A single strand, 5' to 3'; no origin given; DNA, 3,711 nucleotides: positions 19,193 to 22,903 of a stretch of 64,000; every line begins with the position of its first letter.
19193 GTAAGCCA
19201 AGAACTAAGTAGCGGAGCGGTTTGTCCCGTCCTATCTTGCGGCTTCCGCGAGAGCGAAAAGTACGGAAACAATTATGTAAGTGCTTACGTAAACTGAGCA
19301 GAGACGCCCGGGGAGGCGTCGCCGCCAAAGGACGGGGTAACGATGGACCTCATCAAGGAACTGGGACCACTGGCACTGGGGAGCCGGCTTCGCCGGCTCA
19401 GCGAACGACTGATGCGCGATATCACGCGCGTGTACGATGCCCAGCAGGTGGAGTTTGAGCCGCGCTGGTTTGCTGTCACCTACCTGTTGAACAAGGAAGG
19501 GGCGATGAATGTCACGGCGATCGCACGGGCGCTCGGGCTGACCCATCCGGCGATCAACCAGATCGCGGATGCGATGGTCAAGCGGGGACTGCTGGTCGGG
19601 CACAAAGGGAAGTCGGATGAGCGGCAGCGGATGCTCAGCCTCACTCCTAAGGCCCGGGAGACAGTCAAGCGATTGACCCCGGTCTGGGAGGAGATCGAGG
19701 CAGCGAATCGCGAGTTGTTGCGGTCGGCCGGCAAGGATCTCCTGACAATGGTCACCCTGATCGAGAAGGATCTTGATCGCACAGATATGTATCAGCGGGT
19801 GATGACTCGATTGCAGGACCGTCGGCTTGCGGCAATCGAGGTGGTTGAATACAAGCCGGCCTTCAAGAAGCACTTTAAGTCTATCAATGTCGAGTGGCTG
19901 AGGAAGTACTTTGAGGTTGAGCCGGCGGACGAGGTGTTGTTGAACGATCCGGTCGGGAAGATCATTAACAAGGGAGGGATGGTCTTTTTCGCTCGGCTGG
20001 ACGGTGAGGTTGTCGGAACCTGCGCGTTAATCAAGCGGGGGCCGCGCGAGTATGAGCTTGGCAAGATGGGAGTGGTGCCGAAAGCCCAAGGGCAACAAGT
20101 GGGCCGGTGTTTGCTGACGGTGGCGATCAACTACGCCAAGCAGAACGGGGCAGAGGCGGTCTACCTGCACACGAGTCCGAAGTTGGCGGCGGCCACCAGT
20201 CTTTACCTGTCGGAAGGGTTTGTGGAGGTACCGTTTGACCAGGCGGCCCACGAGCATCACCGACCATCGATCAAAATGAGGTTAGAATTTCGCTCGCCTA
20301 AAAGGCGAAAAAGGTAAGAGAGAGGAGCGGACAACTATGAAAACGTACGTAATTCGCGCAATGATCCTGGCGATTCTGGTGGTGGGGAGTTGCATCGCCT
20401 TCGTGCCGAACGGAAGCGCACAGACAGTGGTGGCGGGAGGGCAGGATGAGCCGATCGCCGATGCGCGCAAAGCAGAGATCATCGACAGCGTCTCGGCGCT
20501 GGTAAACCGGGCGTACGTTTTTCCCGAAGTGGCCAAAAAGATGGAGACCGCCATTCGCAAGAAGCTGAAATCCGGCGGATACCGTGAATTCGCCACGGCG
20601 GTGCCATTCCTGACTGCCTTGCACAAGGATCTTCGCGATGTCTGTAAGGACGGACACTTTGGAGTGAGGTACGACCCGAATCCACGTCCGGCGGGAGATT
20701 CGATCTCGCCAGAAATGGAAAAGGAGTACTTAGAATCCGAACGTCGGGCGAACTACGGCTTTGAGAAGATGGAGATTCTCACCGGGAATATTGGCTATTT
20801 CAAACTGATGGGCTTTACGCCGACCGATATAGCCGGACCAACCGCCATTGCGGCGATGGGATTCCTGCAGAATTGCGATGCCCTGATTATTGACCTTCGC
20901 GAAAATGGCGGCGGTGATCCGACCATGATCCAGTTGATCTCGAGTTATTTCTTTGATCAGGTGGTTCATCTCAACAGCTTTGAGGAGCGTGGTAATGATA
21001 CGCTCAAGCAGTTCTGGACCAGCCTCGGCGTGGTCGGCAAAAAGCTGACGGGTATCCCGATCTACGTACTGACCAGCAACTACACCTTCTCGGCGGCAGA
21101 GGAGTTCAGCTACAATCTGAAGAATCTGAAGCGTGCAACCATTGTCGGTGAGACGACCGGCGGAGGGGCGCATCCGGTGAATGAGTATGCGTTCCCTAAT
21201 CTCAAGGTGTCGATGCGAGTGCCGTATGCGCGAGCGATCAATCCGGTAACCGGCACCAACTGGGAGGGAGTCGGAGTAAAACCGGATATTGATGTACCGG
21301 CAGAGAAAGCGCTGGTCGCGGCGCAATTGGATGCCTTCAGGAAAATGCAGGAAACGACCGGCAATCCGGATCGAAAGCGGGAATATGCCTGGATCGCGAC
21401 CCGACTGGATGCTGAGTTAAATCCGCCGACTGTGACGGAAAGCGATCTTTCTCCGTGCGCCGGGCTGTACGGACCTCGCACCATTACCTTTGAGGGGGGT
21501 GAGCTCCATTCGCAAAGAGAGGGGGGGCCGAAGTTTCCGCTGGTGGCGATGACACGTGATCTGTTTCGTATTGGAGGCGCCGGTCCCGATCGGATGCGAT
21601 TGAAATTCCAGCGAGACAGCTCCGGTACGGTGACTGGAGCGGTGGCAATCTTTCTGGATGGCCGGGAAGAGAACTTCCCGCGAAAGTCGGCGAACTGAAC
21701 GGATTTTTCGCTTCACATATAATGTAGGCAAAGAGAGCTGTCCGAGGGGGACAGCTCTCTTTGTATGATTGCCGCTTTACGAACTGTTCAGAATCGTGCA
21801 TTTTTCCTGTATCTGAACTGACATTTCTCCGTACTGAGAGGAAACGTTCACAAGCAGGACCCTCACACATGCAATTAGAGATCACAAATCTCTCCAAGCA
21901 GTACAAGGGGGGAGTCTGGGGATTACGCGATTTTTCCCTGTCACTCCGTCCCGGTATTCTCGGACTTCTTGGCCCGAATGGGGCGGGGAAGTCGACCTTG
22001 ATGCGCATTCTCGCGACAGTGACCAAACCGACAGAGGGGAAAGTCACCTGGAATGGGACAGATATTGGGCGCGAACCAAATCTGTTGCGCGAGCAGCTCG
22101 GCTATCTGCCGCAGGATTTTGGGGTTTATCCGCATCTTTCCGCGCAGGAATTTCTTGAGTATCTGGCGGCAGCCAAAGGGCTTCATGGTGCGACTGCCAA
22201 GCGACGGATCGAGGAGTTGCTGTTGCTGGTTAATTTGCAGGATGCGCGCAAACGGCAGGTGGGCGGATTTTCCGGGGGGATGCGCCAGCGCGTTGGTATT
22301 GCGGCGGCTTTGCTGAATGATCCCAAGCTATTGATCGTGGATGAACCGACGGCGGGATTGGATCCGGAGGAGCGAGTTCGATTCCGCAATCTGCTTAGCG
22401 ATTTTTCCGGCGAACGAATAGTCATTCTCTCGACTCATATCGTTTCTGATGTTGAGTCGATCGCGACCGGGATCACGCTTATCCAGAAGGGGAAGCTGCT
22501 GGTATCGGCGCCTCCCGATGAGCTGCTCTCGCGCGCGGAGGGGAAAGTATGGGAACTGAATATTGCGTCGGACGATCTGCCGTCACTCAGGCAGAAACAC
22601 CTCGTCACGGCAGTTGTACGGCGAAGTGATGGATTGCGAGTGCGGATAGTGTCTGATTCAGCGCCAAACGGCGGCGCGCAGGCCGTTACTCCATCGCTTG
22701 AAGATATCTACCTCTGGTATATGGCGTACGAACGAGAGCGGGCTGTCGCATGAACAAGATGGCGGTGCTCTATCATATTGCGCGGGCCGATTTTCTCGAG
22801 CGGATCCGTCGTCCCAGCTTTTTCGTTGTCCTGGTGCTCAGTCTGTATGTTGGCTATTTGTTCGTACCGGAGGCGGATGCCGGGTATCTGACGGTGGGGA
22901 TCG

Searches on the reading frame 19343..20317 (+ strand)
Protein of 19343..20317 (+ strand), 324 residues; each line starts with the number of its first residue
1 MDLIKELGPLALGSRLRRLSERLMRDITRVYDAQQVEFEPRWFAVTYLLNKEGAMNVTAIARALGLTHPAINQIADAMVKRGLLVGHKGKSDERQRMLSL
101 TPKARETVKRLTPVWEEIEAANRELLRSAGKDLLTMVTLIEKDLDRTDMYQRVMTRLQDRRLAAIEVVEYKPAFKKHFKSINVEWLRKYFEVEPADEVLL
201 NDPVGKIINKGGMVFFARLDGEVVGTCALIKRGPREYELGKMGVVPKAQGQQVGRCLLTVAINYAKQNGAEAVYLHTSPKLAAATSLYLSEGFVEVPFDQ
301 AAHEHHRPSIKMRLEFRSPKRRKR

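Call 89: search_protein_families(library=pfam, proteins=[window:19343-20317:+], max_evalue=0.00001)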
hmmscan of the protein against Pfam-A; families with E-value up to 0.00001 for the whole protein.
window:19343-20317:+ (324 aa): 5 families
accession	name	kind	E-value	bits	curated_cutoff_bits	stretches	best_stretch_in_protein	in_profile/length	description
PF00583.31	Acetyltransf_1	-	4.4e-14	53.2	20.7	1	202-293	27-116/116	Acetyltransferase (GNAT) family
PF13508.13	Acetyltransf_7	-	3.7e-11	43.7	27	1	212-295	3-84/84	Acetyltransferase (GNAT) domain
PF13673.13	Acetyltransf_10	-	2.8e-08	34.2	23.6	1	202-315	20-127/128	Acetyltransferase (GNAT) domain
PF12802.13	MarR_2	-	5.9e-07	30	27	1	47-94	13-60/61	MarR family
PF01047.28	MarR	-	6.7e-06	26.3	24.6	0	47-95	10-58/59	MarR family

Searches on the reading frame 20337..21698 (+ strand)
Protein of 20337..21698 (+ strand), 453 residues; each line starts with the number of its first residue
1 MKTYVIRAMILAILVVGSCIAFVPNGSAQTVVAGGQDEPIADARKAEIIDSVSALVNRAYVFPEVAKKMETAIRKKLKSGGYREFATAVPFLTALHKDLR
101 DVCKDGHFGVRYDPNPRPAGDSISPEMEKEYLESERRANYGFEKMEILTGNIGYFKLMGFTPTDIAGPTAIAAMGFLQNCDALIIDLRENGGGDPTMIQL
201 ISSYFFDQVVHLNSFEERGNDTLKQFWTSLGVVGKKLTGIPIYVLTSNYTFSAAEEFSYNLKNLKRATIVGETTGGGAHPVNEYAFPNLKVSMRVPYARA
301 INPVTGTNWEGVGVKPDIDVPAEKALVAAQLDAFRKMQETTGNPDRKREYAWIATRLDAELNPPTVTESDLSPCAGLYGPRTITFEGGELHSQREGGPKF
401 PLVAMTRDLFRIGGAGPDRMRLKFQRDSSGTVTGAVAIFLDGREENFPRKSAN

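Call 89: search_protein_families(library=pfam, proteins=[window:20337-21698:+], max_evalue=0.00001)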
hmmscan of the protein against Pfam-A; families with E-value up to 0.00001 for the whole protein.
window:20337-21698:+ (453 aa): 2 families
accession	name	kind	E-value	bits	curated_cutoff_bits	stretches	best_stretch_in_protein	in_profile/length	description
PF03572.23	Peptidase_S41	-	1.8e-25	89.8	24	1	151-320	1-165/165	Peptidase family S41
PF11918.13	Peptidase_S41_N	-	6.4e-06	26.7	26.6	0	47-118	20-92/129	N-terminal domain of Peptidase_S41 in eukaryotic IRBP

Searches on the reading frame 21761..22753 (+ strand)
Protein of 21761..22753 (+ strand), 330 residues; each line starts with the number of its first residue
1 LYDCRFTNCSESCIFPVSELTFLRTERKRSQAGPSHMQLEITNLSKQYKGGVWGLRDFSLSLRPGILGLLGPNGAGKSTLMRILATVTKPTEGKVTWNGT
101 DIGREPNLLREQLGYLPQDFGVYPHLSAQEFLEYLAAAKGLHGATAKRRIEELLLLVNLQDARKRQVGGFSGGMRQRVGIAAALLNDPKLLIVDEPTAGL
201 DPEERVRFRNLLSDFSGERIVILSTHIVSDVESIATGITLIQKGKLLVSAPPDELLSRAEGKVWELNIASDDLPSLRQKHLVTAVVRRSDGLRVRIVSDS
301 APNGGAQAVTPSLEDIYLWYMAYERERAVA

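Call 89: search_protein_families(library=pfam, proteins=[window:21761-22753:+], max_evalue=0.00001)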
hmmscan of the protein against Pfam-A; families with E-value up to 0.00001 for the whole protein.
window:21761-22753:+ (330 aa): 2 families
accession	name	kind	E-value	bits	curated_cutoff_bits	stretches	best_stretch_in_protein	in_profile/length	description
PF00005.33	ABC_tran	-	5.1e-35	121.5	25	1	55-198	1-137/137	ABC transporter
PF13304.12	AAA_21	-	6e-14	53.2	27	1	156-226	224-298/304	AAA domain, putative AbiEii toxin, Type IV TA system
